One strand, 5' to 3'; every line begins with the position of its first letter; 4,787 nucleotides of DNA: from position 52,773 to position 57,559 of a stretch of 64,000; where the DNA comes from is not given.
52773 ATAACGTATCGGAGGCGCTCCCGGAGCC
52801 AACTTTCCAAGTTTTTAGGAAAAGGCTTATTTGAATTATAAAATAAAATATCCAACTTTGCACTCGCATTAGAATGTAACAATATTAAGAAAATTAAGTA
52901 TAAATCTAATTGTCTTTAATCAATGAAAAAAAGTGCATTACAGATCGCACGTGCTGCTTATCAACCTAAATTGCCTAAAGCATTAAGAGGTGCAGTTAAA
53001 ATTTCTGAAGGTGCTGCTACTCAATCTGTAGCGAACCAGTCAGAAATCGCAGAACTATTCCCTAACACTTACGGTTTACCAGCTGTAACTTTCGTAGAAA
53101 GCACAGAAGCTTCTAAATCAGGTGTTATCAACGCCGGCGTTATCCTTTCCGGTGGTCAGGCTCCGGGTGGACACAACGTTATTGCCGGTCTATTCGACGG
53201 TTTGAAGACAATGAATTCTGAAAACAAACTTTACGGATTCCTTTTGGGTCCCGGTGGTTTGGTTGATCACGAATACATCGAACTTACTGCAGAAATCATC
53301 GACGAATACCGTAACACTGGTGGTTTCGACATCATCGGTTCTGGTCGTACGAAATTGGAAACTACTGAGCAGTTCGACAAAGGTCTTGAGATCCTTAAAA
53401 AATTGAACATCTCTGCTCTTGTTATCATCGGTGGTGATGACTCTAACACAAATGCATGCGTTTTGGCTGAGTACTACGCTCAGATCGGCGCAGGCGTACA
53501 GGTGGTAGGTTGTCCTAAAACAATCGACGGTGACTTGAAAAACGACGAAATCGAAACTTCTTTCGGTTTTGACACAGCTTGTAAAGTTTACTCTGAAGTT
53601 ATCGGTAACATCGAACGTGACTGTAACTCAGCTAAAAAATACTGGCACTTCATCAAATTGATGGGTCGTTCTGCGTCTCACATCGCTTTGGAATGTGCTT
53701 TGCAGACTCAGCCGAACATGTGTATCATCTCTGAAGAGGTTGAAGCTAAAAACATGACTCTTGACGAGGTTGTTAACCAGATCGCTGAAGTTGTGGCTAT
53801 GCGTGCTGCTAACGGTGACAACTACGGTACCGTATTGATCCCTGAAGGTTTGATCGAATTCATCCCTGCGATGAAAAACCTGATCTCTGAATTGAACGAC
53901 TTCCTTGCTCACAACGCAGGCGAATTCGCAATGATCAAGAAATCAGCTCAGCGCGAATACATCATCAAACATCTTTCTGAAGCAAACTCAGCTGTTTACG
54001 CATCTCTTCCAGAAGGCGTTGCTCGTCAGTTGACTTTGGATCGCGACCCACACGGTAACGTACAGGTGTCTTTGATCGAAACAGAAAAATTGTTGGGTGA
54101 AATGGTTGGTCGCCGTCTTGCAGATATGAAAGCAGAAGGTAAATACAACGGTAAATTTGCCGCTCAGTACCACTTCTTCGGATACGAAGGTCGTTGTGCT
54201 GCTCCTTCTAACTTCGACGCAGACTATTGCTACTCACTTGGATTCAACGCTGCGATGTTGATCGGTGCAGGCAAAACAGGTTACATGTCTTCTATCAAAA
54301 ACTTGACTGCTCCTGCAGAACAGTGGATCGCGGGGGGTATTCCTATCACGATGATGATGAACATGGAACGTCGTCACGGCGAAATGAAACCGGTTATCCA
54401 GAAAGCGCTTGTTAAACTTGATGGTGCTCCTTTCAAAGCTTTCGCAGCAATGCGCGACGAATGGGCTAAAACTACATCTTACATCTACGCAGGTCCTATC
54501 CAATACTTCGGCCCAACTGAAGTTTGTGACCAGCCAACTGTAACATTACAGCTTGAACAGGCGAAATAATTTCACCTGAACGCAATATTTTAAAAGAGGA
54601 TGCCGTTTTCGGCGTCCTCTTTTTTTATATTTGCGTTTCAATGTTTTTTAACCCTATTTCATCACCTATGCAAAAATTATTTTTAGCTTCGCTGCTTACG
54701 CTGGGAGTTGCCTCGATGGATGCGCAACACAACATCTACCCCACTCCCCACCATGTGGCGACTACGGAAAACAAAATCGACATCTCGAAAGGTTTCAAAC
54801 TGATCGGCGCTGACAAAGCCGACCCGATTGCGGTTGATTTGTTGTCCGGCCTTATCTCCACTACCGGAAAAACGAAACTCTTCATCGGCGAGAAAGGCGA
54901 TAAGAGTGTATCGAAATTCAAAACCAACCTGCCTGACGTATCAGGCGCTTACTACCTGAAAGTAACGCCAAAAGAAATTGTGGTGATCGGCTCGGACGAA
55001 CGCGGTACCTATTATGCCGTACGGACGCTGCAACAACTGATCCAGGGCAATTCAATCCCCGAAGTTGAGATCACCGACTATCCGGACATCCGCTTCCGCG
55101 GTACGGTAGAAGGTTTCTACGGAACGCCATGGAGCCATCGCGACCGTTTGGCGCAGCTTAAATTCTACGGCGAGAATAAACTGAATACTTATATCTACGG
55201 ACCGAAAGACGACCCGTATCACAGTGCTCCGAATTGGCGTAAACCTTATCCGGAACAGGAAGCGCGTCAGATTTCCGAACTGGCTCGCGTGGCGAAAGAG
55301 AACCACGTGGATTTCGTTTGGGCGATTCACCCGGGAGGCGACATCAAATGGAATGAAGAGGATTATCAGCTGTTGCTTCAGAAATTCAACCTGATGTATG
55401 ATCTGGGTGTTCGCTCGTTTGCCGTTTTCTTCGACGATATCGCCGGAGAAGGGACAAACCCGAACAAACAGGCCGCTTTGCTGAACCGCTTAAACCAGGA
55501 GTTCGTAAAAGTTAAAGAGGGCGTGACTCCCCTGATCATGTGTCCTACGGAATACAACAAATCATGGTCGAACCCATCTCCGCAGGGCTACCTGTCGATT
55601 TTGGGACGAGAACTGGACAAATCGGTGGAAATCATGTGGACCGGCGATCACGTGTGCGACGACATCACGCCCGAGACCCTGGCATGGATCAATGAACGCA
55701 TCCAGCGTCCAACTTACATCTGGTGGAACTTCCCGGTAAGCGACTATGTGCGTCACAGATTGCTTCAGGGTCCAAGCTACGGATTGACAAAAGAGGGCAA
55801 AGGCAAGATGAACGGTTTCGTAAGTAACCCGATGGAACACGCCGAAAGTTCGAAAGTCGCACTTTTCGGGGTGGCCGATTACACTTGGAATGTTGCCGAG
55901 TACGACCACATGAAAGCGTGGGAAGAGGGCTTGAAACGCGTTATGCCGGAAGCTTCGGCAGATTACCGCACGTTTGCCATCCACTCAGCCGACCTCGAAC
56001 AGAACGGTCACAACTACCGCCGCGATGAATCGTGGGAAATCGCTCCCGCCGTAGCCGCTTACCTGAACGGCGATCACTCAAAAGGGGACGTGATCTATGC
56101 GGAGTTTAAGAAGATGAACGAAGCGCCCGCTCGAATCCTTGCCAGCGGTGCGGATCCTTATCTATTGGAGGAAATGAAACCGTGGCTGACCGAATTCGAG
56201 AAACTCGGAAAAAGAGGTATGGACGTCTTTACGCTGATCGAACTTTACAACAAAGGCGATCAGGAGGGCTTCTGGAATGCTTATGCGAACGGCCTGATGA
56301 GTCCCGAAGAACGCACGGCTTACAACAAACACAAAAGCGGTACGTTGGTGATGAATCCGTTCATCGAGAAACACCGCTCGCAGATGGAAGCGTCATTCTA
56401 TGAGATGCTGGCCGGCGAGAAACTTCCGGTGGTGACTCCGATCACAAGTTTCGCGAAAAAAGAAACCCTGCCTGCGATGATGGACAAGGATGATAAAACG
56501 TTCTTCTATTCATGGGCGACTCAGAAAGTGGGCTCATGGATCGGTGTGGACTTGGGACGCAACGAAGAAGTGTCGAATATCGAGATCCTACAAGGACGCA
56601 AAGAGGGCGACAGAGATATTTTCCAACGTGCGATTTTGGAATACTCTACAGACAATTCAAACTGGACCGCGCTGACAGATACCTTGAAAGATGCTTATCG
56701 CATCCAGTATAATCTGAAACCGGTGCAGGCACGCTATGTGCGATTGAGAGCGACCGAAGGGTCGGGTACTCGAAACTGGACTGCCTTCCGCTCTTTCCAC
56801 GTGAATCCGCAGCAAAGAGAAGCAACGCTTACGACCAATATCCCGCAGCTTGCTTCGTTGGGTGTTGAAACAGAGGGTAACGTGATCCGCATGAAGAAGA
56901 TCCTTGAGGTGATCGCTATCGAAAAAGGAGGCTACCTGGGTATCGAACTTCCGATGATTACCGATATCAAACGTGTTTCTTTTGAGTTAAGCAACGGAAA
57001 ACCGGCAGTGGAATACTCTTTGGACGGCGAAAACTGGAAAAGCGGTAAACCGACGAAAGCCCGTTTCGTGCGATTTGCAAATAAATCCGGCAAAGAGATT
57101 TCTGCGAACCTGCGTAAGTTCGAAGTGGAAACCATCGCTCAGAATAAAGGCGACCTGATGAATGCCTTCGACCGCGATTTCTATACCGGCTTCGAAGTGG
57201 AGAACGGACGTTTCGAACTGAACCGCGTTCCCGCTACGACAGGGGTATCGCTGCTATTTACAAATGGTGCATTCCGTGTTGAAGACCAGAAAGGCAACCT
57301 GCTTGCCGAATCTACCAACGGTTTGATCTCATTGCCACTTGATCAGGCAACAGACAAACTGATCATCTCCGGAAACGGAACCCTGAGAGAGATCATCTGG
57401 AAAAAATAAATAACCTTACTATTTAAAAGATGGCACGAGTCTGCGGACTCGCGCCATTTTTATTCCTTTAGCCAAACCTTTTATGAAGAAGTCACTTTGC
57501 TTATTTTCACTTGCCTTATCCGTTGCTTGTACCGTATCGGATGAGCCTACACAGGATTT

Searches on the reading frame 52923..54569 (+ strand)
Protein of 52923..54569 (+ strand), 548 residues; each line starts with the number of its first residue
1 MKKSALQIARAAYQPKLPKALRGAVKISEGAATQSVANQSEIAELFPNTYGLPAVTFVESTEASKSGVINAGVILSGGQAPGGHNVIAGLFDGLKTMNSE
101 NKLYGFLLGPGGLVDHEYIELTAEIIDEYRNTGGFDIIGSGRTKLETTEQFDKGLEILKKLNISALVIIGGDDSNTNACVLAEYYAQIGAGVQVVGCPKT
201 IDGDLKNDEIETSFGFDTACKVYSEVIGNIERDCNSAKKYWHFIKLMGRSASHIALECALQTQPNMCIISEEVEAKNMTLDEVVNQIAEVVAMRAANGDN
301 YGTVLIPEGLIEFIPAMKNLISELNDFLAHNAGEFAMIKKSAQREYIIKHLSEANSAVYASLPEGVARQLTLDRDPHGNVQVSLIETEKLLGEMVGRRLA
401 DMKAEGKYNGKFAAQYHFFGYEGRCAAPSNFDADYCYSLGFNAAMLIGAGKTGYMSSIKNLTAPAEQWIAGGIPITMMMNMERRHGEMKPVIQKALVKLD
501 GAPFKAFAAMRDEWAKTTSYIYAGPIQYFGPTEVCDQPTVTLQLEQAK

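Call 103: search_protein_families(library=pfam, proteins=[window:52923-54569:+], max_evalue=0.00001)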
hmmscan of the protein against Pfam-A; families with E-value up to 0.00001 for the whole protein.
window:52923-54569:+ (548 aa): 1 family
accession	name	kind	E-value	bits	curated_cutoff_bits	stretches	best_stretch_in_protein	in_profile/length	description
PF00365.25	PFK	-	2.3e-39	135.9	30.9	1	71-343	2-228/277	Phosphofructokinase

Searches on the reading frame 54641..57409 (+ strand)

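Call 103: search_protein_families(library=pfam, proteins=[window:54641-57409:+], max_evalue=0.00001)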
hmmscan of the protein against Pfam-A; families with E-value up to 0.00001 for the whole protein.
window:54641-57409:+ (922 aa): 7 families
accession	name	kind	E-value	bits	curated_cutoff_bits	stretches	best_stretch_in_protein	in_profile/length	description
PF07555.19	NAGidase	-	8.5e-124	413.1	25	1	153-446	1-294/295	beta-N-acetylglucosaminidase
PF02838.20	Glyco_hydro_20b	-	3.5e-18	67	26.1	1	30-147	2-124/124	Glycosyl hydrolase family 20, domain 2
PF00754.31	F5_F8_type_C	-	7.9e-17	62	28.2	1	609-714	13-122/127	F5/8 type C domain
PF21809.3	Glyco_hydro_84_hel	-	1.1e-10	42.1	27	1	463-550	1-92/131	Bacterial GH84, post-catalytic domain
PF22633.2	F5_F8_type_C_2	-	2.5e-09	38.1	27.8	1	620-702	10-91/91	NedA-like, galactose-binding domain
PF18344.7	CBM32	-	2.5e-09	37.3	25.7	1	729-781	11-63/64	Carbohydrate binding module family 32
PF21774.3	NagJ_C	-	4.3e-07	31.1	28.3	1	485-575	26-114/114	Hyaluronidase post-catalytic domain-like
